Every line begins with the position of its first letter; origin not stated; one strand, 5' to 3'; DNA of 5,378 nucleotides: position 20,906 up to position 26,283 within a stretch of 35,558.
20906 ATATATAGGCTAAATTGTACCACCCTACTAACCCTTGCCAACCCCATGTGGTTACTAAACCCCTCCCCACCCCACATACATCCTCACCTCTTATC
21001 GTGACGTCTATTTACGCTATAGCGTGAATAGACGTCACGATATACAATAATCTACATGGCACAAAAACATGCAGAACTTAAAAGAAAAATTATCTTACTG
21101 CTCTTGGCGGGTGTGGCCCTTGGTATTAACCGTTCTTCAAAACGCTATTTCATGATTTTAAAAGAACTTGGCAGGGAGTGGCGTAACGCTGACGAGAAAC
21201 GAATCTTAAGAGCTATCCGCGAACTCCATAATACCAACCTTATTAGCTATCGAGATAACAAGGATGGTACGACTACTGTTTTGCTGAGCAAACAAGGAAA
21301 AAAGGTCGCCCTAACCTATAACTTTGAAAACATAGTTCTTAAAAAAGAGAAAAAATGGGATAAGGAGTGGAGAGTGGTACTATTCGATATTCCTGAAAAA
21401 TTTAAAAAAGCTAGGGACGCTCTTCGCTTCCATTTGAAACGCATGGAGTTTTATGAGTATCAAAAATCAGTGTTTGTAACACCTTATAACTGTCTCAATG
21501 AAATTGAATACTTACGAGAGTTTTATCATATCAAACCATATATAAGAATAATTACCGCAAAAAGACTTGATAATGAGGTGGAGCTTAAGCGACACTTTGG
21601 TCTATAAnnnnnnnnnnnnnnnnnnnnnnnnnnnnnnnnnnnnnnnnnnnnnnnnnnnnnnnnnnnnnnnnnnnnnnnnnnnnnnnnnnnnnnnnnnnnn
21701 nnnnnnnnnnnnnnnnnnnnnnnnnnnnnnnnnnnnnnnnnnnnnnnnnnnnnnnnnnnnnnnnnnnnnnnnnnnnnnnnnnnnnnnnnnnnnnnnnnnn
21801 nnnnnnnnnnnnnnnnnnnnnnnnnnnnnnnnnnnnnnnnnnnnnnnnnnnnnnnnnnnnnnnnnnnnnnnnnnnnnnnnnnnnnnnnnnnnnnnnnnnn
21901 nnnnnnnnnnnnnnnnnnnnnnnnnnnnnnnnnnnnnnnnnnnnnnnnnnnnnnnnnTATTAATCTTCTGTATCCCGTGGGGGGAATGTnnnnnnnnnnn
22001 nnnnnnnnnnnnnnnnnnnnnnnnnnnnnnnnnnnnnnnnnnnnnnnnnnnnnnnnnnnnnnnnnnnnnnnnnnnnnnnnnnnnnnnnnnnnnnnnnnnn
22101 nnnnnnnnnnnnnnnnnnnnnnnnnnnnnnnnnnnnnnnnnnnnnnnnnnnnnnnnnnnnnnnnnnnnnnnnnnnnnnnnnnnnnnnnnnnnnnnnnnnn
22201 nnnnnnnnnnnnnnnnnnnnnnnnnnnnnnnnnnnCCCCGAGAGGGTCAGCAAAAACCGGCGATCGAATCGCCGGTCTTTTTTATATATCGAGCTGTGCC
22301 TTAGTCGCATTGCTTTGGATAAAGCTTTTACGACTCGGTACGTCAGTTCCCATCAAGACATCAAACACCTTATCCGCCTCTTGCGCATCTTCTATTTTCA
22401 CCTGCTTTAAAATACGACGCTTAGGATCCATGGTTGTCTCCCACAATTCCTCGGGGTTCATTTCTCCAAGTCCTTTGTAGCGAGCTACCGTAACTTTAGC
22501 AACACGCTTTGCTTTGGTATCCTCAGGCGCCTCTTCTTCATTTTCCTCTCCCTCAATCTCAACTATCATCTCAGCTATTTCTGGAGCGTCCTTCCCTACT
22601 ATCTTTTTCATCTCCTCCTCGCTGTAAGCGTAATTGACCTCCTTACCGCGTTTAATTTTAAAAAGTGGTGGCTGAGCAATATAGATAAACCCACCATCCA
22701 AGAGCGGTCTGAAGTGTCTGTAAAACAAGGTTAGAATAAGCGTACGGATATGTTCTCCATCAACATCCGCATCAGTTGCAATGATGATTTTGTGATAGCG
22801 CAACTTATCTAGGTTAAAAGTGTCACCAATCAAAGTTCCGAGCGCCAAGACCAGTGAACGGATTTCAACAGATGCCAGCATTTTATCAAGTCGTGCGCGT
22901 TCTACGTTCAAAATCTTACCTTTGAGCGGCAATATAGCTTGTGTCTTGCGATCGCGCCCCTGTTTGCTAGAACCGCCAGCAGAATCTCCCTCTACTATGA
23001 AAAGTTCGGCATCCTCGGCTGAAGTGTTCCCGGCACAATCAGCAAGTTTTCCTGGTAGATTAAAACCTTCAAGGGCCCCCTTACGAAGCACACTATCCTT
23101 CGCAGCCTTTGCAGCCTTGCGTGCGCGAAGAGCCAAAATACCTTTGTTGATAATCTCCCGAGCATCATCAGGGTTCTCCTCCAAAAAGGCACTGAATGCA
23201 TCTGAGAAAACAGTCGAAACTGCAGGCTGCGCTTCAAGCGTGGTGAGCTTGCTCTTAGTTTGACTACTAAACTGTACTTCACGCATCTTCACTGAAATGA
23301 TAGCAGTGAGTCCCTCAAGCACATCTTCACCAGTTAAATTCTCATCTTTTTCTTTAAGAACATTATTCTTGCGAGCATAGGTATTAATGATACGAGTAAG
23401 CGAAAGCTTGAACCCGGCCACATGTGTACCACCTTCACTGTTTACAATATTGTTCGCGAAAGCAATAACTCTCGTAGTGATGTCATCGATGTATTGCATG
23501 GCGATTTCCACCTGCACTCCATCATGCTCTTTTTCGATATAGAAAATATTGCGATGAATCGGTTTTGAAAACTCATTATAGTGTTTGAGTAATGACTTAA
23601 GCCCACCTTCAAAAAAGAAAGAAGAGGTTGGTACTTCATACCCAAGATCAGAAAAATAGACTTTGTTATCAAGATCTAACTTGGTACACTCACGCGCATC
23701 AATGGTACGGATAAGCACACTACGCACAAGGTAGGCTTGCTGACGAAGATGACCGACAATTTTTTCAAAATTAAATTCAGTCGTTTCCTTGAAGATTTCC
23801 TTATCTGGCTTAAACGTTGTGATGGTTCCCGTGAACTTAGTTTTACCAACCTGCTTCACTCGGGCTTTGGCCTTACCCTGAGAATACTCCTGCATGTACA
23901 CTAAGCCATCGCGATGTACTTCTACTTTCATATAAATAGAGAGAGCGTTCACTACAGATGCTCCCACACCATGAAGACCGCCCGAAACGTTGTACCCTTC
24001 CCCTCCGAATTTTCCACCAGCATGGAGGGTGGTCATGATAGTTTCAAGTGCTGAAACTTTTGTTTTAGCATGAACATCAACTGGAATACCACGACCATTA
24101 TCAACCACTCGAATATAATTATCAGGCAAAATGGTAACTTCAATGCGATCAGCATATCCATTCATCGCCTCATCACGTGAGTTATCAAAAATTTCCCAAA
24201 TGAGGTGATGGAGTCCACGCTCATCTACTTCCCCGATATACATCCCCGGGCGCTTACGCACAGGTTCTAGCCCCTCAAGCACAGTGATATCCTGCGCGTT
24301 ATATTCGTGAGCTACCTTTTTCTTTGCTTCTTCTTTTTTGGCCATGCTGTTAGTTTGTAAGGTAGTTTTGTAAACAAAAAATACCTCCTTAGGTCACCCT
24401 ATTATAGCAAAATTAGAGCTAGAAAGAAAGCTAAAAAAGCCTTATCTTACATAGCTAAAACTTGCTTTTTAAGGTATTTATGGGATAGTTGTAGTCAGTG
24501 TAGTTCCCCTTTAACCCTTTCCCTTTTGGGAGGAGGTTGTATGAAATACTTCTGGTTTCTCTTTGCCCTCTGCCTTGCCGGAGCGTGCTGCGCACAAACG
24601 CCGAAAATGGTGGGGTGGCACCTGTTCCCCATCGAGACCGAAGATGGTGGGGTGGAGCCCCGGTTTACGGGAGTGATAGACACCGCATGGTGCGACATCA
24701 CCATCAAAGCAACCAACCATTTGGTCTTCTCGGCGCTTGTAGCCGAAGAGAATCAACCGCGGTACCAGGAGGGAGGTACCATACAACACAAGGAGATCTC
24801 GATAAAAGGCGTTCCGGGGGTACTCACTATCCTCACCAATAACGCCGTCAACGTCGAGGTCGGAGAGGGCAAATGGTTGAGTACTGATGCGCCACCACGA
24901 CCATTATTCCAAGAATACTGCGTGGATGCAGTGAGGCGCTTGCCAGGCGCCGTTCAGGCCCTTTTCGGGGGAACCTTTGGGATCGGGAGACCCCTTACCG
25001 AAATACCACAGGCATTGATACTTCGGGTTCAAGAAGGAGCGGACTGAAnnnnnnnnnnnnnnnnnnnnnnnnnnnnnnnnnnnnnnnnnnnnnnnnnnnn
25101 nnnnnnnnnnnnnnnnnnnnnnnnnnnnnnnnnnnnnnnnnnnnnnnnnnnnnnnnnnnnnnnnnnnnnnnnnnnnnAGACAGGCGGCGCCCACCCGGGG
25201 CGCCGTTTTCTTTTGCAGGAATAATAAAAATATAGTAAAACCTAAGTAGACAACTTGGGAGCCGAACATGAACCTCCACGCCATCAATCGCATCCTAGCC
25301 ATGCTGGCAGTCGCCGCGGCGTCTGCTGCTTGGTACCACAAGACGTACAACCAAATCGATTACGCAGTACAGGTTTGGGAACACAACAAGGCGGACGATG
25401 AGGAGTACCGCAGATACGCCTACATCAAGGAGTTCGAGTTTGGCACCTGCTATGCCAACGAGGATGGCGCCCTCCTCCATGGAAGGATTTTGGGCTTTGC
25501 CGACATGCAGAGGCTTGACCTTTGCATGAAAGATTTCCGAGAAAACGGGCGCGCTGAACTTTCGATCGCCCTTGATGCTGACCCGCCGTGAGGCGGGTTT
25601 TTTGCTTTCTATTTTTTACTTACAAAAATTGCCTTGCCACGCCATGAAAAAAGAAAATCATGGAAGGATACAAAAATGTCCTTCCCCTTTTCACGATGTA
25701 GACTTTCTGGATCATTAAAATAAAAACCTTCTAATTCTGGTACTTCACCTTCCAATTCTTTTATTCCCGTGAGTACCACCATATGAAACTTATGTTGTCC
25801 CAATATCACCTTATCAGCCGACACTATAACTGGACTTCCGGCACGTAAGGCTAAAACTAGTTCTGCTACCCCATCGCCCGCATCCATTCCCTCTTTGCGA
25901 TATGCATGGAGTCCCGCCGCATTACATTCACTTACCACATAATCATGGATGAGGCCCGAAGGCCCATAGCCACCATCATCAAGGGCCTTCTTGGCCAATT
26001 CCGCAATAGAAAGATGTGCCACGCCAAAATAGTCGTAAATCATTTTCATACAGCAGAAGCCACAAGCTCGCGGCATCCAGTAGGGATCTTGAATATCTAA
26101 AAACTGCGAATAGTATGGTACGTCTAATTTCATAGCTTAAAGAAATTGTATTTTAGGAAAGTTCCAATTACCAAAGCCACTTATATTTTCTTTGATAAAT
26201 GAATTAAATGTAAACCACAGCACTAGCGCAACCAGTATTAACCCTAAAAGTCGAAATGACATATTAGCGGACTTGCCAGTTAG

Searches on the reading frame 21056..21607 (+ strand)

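Call 69: search_protein_families(library=pfam, proteins=[window:21056-21607:+], max_evalue=0.001)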
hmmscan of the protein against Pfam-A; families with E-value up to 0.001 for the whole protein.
window:21056-21607:+ (183 aa): 1 family
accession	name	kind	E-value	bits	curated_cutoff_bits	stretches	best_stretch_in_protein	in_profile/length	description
PF20803.2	PaaX_M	-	1.1e-20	73.9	24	1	99-172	2-75/83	PaaX protein central Cas2-like domain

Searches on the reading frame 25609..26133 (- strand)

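Call 69: search_protein_families(library=pfam, proteins=[window:25609-26133:-], max_evalue=0.001)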
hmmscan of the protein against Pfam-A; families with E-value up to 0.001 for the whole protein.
window:25609-26133:- (174 aa): 2 families
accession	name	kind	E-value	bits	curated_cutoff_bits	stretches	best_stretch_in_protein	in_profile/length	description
PF13529.12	Peptidase_C39_2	-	2.5e-11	44.7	24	1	3-142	1-142/143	Peptidase_C39 like family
PF03412.21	Peptidase_C39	-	0.00069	19.9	22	0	23-62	12-51/133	Peptidase C39 family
